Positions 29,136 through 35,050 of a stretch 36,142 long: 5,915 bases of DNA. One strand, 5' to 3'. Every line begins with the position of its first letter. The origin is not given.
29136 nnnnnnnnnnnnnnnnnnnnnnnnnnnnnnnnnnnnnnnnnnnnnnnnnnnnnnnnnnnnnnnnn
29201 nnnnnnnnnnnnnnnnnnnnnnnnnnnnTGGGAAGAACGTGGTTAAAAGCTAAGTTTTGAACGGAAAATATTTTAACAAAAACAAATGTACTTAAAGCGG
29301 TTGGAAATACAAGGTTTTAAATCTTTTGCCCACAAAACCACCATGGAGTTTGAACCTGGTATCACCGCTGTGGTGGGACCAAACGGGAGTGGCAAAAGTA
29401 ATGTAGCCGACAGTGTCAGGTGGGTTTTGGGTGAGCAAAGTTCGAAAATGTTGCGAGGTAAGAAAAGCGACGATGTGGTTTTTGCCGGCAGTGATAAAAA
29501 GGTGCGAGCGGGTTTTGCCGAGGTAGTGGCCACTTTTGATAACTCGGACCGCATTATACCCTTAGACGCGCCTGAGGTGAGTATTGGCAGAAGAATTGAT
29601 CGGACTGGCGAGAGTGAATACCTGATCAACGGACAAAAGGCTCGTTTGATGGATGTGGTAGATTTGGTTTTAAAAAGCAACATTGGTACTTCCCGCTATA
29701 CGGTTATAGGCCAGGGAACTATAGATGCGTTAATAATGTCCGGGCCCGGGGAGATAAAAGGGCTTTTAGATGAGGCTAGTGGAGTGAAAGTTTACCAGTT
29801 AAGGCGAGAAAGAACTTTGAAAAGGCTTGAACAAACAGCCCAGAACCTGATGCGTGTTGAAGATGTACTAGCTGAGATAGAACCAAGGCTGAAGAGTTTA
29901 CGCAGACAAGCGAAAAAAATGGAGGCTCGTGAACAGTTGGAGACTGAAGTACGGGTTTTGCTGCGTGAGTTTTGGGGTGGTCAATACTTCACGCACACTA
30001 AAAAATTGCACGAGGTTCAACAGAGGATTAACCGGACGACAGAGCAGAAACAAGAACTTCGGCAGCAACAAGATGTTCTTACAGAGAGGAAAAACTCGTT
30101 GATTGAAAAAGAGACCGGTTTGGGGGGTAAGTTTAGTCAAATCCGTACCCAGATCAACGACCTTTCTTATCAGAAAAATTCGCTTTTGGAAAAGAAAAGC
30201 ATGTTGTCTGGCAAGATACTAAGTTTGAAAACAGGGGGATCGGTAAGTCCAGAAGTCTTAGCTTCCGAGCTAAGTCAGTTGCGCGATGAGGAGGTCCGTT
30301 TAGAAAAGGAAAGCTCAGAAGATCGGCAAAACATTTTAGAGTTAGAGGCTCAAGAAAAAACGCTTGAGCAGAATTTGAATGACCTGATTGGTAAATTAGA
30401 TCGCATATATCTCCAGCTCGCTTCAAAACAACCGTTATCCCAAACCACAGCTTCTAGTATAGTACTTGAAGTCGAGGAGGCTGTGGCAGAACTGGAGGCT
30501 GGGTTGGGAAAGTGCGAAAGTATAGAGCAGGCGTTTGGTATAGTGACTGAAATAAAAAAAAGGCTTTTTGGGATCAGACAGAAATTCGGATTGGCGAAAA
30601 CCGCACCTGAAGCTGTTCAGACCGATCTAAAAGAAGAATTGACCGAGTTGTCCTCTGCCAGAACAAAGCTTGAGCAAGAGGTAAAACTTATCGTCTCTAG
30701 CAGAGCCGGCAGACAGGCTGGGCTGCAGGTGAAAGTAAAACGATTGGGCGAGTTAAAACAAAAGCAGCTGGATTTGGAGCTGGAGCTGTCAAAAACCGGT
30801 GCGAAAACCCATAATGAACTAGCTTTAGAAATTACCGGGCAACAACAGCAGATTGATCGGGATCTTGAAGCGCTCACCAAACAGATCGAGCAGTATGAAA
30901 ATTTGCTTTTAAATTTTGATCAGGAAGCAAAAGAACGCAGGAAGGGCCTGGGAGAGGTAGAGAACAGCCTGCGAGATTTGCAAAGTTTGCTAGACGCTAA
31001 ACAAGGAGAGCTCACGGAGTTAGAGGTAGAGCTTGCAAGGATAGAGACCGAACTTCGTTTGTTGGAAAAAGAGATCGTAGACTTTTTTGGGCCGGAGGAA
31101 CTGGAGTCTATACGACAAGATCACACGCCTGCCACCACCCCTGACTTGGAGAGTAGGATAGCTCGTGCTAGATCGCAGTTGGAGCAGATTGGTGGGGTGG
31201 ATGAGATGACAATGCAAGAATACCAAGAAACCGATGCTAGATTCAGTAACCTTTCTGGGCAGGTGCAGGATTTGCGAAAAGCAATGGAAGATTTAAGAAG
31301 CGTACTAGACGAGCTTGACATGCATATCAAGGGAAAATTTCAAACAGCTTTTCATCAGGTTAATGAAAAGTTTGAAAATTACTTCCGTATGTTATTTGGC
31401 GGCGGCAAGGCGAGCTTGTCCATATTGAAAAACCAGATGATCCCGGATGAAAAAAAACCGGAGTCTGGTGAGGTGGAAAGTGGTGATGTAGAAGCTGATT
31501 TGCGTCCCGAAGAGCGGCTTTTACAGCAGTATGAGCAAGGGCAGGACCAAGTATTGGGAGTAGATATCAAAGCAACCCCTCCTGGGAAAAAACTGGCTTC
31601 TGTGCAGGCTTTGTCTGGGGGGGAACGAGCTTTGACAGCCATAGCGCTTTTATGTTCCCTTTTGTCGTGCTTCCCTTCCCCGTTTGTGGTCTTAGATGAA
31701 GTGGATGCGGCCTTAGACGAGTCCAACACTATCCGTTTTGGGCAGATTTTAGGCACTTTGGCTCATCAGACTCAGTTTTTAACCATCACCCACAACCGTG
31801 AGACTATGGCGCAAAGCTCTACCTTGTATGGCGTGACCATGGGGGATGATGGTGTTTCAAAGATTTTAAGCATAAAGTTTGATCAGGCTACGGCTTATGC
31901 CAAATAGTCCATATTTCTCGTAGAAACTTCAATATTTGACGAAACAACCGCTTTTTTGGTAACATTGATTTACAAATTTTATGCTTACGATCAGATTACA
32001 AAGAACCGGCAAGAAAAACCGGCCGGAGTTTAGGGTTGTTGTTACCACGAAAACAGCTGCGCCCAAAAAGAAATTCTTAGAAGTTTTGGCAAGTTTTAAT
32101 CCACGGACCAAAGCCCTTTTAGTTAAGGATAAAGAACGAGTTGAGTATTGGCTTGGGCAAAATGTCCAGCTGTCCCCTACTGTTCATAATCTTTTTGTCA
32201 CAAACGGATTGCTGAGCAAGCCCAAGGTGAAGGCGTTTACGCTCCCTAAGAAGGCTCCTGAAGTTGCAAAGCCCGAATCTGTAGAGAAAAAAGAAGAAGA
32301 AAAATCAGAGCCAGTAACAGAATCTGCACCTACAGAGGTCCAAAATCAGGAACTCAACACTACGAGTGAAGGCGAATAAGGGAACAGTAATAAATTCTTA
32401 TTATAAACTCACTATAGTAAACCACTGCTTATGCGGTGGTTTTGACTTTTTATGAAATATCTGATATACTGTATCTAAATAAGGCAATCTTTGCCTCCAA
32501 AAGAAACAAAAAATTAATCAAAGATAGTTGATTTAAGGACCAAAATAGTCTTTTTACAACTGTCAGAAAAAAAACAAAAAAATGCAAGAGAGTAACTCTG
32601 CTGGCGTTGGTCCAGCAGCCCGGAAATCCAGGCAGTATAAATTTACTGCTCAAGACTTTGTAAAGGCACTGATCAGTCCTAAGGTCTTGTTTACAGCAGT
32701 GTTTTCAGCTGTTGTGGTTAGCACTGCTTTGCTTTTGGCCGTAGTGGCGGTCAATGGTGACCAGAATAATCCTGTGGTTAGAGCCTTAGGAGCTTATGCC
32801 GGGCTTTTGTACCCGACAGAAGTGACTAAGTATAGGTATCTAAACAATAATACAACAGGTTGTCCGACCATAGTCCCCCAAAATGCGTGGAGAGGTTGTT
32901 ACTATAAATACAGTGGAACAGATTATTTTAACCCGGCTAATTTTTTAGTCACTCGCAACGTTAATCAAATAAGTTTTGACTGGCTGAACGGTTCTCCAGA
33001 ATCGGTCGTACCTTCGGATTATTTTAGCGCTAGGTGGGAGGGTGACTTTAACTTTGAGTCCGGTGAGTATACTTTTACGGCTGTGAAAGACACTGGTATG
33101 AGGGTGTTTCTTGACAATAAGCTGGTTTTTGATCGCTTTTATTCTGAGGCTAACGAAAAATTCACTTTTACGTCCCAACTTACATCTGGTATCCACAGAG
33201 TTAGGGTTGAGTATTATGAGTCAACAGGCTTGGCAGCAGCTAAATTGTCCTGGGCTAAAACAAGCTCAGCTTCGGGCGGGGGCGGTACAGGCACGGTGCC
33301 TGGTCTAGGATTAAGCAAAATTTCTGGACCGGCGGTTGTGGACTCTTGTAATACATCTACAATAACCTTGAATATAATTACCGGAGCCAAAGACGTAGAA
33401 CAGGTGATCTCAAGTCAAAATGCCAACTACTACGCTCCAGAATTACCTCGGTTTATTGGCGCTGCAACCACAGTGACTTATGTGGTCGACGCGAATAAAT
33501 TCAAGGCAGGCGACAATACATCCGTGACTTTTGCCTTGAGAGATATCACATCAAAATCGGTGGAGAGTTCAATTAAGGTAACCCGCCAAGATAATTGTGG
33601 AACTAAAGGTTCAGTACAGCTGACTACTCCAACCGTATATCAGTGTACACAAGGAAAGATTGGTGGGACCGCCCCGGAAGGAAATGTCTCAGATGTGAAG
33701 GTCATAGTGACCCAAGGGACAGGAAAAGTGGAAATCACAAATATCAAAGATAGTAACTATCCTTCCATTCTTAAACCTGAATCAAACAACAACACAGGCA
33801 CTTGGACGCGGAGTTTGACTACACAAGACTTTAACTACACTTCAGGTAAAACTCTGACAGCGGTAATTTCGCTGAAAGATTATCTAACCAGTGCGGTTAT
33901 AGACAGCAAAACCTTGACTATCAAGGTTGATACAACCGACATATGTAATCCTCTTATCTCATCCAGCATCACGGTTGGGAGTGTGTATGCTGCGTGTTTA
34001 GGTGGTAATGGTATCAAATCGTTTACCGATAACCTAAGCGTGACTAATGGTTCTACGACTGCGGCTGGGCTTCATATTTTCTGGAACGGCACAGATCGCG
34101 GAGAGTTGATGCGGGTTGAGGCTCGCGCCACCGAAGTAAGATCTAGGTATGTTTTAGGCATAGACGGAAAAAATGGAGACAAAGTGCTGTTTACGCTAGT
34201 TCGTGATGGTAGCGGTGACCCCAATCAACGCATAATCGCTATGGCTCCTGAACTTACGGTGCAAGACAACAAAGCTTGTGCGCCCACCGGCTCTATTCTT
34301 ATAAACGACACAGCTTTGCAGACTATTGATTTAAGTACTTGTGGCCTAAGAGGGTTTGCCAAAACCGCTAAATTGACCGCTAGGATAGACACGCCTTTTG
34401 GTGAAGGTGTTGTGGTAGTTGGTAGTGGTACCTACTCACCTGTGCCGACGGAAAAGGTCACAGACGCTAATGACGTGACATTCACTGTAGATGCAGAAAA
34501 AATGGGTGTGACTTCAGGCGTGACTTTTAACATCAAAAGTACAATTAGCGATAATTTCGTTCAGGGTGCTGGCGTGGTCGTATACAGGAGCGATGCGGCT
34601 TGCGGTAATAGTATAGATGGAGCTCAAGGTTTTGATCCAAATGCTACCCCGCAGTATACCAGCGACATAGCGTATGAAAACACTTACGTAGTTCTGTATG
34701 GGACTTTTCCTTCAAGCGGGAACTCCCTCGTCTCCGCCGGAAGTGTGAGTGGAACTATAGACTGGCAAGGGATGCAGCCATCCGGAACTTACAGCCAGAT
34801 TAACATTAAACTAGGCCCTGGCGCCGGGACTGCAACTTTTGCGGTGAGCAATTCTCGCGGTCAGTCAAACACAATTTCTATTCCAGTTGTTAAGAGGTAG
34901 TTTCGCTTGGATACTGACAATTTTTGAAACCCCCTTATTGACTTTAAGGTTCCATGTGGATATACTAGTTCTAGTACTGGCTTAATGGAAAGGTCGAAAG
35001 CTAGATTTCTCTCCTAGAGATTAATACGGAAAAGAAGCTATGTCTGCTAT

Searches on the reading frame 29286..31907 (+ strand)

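Call 7: search_protein_families(library=pfam, proteins=[window:29286-31907:+], max_evalue=0.01)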
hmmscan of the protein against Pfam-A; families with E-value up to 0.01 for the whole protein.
window:29286-31907:+ (873 aa): 8 families
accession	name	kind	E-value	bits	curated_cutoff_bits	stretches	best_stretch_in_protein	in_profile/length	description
PF02463.25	SMC_N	-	1.4e-67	227.8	40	1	2-858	1-219/220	RecF/RecN/SMC N terminal domain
PF13476.12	AAA_23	-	1.4e-17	65.4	27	1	5-261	1-199/201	AAA domain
PF13304.12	AAA_21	-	4.3e-09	37.3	27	1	26-50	1-25/304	AAA domain, putative AbiEii toxin, Type IV TA system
PF13175.12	AAA_15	-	1.3e-06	28.8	32.1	1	1-543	1-274/374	AAA ATPase domain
PF13555.12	AAA_29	-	7.1e-05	22.9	27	1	3-48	1-46/61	P-loop containing region of AAA domain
PF00005.33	ABC_tran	-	0.00028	21.9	25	0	25-63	11-51/137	ABC transporter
PF06818.20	Fez1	-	0.00069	20.6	34.4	1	544-677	36-148/199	Fez1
PF17675.6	APG6_N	-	0.0026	18.7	45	1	521-598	12-91/132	Apg6 coiled-coil region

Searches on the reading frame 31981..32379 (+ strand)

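Call 7: search_protein_families(library=pfam, proteins=[window:31981-32379:+], max_evalue=0.01)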
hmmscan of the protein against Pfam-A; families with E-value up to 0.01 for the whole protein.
window:31981-32379:+ (132 aa): 1 family
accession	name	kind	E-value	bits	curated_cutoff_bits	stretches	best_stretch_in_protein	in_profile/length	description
PF00886.24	Ribosomal_S16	-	5e-12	46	27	1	8-65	1-62/62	Ribosomal protein S16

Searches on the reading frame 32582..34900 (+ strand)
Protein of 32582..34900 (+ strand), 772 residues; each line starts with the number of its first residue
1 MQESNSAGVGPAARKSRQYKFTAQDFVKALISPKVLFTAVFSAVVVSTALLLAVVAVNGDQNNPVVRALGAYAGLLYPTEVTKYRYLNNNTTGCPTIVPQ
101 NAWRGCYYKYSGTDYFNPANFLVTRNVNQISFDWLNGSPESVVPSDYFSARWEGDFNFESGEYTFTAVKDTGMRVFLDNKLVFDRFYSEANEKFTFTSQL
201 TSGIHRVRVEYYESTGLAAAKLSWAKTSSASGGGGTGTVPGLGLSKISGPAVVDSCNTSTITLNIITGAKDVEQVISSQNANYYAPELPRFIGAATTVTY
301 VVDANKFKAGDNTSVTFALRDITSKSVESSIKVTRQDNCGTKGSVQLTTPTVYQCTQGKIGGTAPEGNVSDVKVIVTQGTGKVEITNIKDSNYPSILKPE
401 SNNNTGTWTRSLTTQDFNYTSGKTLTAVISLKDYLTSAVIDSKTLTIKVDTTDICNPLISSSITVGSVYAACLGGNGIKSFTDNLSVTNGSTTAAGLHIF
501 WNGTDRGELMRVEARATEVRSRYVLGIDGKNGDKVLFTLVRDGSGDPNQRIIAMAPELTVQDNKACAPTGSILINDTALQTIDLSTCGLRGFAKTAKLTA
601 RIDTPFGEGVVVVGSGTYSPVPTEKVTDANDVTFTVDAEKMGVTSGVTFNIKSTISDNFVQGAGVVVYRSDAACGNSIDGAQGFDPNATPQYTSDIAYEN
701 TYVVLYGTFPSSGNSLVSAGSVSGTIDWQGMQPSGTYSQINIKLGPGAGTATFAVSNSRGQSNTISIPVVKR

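Call 7: search_protein_families(library=pfam, proteins=[window:32582-34900:+], max_evalue=0.01)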
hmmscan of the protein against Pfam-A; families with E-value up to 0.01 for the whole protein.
window:32582-34900:+ (772 aa): 1 family
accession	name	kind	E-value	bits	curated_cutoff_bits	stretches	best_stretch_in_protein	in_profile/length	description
PF07691.17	PA14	-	4.5e-15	56.2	24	1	118-225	16-134/147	PA14 domain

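Call 79: search_protein_families(library=ncbifam, proteins=[window:32582-34897:+], max_evalue=0.01)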
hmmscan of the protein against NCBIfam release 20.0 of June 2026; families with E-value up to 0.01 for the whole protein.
window:32582-34897:+ (772 aa): 0 families
